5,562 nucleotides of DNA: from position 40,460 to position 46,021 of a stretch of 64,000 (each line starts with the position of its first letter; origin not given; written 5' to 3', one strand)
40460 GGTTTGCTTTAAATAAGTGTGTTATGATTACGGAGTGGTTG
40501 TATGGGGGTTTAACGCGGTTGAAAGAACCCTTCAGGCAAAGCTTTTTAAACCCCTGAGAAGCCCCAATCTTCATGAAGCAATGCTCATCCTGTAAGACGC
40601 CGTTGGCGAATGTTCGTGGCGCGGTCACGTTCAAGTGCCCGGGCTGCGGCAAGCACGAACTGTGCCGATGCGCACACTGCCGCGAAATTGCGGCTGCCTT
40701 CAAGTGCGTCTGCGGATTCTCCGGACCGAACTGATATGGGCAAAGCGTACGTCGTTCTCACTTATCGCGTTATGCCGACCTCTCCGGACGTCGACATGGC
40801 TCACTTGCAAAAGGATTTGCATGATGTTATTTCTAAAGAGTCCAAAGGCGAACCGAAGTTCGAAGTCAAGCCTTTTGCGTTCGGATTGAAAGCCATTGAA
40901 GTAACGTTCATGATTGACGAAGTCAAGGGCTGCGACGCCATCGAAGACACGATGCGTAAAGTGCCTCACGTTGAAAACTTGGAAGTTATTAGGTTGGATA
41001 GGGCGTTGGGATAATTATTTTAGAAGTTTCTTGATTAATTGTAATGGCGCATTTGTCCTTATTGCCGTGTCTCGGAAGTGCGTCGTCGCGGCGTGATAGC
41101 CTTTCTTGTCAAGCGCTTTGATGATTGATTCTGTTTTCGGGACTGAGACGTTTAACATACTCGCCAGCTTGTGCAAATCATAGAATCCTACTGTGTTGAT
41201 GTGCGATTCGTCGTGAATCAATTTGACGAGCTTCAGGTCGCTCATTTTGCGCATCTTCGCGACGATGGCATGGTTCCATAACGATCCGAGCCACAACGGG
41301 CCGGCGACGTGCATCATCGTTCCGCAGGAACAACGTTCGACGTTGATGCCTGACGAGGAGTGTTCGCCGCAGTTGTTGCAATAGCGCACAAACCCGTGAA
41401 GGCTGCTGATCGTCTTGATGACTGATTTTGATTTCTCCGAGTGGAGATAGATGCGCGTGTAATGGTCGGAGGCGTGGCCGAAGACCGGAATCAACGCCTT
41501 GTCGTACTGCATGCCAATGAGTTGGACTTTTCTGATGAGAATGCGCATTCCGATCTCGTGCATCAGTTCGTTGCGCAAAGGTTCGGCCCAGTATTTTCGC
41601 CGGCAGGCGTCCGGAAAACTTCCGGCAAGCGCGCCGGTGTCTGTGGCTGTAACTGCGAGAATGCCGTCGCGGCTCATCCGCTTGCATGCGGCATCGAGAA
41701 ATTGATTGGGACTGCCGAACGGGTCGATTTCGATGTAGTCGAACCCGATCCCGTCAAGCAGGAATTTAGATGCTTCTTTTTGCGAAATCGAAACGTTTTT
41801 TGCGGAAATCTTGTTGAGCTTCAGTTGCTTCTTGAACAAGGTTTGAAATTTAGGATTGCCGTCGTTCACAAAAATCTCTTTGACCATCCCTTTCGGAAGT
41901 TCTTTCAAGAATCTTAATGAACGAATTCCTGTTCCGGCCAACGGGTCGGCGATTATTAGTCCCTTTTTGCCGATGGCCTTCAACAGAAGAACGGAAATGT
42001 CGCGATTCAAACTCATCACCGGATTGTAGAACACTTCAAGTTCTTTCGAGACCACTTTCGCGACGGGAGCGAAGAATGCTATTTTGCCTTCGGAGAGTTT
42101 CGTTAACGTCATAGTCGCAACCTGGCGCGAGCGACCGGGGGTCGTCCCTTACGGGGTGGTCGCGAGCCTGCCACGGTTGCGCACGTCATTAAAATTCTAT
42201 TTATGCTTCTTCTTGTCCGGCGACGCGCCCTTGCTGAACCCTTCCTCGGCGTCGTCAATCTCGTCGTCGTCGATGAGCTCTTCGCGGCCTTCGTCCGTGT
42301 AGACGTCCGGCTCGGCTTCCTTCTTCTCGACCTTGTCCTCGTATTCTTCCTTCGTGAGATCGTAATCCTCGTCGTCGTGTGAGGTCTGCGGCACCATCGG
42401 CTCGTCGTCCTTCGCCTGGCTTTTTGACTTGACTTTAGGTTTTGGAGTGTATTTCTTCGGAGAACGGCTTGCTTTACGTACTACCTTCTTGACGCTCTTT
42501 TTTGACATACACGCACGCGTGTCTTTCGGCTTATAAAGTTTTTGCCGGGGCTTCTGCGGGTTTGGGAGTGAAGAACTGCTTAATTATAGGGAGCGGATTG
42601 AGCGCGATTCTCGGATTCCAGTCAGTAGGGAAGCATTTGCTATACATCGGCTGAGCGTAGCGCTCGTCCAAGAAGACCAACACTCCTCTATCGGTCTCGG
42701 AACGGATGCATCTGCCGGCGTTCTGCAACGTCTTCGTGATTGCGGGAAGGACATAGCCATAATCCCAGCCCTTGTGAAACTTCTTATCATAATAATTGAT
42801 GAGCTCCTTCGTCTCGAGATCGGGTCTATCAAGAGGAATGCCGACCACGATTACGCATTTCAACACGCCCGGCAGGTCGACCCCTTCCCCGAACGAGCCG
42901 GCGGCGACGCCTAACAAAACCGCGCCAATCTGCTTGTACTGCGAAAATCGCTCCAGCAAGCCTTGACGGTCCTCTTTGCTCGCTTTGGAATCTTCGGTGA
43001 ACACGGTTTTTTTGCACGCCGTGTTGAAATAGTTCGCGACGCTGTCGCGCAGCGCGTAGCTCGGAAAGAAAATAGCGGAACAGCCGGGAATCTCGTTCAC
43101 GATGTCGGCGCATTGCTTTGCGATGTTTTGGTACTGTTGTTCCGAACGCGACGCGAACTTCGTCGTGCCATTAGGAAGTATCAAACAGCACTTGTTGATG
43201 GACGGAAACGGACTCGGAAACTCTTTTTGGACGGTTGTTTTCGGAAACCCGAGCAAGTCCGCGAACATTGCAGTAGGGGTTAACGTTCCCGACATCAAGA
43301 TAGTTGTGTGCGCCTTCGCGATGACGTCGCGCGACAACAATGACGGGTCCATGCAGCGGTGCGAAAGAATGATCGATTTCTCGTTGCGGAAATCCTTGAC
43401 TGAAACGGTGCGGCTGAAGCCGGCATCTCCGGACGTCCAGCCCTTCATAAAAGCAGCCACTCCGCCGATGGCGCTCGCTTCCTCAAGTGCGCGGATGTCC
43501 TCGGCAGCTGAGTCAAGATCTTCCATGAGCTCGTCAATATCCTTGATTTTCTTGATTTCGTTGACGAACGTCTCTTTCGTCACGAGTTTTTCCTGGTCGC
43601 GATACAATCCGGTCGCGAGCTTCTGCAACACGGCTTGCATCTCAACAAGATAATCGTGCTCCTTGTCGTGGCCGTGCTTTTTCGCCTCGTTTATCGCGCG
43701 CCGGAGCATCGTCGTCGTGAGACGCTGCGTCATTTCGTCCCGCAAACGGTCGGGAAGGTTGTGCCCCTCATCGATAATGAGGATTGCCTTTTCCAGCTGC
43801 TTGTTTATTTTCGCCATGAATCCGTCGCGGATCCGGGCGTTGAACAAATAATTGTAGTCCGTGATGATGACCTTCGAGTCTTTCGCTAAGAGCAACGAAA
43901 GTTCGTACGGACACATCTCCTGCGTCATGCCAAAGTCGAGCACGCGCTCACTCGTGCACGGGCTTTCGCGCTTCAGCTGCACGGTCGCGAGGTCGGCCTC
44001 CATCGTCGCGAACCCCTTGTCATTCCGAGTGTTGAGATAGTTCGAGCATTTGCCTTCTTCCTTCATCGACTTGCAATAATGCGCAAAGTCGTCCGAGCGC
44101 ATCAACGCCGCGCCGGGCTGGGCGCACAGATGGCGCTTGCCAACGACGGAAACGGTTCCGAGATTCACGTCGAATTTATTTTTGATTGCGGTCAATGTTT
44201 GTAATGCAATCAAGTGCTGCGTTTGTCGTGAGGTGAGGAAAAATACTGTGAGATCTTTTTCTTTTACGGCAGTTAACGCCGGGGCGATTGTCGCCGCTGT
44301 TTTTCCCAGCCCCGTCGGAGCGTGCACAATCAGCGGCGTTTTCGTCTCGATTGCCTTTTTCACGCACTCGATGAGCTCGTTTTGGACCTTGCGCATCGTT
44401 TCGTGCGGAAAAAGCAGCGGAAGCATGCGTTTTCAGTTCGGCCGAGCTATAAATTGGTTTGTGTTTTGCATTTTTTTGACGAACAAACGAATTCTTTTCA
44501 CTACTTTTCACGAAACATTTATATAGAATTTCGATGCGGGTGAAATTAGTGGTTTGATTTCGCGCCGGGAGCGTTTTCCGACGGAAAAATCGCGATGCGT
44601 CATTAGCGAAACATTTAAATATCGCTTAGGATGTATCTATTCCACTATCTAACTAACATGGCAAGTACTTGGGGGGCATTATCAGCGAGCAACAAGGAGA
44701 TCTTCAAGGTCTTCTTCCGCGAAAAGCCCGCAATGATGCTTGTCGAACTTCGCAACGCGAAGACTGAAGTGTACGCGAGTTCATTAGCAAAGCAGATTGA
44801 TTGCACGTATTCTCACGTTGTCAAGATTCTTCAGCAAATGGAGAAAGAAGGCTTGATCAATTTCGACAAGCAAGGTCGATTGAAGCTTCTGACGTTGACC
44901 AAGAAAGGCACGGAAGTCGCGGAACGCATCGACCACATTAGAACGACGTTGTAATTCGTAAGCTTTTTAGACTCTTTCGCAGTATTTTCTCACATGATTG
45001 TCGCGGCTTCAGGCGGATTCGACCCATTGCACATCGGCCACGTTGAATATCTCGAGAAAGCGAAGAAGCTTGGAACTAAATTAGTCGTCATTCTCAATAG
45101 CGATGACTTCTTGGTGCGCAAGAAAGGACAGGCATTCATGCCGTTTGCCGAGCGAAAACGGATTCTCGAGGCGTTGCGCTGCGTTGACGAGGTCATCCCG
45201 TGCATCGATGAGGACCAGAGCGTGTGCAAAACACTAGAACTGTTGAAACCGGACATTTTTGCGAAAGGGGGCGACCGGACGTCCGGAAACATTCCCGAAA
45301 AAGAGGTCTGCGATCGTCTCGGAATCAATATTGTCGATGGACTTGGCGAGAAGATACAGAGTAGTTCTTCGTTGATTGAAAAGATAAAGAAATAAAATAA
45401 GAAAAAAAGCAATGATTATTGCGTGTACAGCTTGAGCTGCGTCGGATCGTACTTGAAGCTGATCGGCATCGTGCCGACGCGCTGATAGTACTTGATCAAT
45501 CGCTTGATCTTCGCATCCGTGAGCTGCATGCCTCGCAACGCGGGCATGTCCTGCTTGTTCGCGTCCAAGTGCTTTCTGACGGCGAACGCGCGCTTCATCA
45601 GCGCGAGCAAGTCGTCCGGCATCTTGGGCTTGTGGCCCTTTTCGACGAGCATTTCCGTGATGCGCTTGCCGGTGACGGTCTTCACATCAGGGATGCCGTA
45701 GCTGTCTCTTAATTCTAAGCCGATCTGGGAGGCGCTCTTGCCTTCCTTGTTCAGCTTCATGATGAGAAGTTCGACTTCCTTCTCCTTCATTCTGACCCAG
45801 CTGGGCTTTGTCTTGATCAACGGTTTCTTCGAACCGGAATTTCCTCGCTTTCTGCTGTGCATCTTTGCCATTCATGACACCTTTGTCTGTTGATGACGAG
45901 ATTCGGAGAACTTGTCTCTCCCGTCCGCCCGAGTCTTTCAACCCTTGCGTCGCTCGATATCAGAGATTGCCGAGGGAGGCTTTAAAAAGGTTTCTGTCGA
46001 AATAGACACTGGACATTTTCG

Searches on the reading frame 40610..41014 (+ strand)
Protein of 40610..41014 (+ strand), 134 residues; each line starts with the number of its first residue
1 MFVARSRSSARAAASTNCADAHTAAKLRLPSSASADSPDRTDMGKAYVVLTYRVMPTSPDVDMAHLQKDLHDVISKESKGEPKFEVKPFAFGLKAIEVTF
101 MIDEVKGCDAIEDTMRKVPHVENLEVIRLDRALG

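Call 57: search_protein_families(library=pfam, proteins=[window:40610-41014:+], max_evalue=0.001)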
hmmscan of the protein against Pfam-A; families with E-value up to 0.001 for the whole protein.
window:40610-41014:+ (134 aa): 1 family
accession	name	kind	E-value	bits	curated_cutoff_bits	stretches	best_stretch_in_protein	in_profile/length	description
PF00736.24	EF1_GNE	-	5.8e-13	49.2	20.8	1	50-130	2-86/88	EF-1 guanine nucleotide exchange domain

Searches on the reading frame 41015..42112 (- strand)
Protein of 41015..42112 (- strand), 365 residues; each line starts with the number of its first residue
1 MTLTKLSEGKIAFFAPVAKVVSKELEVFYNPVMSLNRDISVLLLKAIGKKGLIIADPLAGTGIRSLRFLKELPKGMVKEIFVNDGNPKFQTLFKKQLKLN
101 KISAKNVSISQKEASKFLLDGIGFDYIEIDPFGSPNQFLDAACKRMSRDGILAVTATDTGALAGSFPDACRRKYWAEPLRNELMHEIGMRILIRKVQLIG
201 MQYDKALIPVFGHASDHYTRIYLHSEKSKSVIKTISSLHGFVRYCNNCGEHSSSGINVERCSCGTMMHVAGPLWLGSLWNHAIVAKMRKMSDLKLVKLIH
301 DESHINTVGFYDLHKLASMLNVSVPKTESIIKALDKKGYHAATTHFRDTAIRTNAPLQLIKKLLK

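Call 57: search_protein_families(library=pfam, proteins=[window:41015-42112:-], max_evalue=0.001)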
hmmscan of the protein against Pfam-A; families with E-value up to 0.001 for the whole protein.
window:41015-42112:- (365 aa): 2 families
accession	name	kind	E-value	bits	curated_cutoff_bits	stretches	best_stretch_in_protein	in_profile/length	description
PF02005.22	TRM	-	3.1e-101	339.7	27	1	18-364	11-375/376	N2,N2-dimethylguanosine tRNA methyltransferase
PF09840.14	DUF2067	-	0.00026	21.1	24.9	1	310-365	70-122/187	Uncharacterized protein conserved in archaea (DUF2067)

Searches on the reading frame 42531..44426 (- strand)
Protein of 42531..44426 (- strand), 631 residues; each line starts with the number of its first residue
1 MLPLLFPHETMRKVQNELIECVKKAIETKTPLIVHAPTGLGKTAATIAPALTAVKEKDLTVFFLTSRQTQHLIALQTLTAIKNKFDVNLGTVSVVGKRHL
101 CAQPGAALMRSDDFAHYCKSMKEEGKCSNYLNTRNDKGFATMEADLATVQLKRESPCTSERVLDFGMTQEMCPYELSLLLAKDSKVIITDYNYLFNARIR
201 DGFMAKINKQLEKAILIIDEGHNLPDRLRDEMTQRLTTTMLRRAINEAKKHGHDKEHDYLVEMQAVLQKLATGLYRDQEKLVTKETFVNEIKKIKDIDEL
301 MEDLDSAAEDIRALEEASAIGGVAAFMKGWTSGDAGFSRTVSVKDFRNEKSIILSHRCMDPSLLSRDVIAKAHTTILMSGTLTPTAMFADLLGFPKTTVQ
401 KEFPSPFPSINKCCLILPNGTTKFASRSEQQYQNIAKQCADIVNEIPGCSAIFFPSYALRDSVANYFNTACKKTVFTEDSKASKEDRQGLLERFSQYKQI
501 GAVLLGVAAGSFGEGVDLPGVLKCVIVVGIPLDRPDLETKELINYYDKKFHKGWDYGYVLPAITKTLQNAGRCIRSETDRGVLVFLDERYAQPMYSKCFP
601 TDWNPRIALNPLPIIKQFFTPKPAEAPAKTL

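Call 57: search_protein_families(library=pfam, proteins=[window:42531-44426:-], max_evalue=0.001)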
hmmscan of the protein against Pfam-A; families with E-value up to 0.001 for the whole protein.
window:42531-44426:- (631 aa): 5 families
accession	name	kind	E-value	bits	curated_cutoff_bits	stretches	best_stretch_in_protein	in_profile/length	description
PF13307.12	Helicase_C_2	-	7e-39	134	25.3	1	441-605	3-169/170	Helicase C-terminal domain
PF06733.21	DEAD_2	-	4.5e-19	69.2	21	1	70-239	11-170/172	DEAD_2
PF06777.17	HBB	-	1.7e-13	51.1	30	1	227-414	12-178/190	Helical and beta-bridge domain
PF04851.21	ResIII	-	1.6e-07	31.8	22.5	1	10-227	3-140/164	Type III restriction enzyme, res subunit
PF00270.35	DEAD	-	5.8e-06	26.6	26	1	14-91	3-76/167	DEAD/DEAH box helicase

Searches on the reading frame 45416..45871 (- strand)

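Call 57: search_protein_families(library=pfam, proteins=[window:45416-45871:-], max_evalue=0.001)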
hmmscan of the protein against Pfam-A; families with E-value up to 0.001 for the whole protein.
window:45416-45871:- (151 aa): 2 families
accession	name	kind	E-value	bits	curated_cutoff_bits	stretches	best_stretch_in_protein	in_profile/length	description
PF08069.17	Ribosomal_S13_N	-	1.3e-24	86.4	25.4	1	1-60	1-60/60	Ribosomal S13/S15 N-terminal domain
PF00312.27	Ribosomal_S15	-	1.2e-09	38.6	31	1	77-148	7-80/81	Ribosomal protein S15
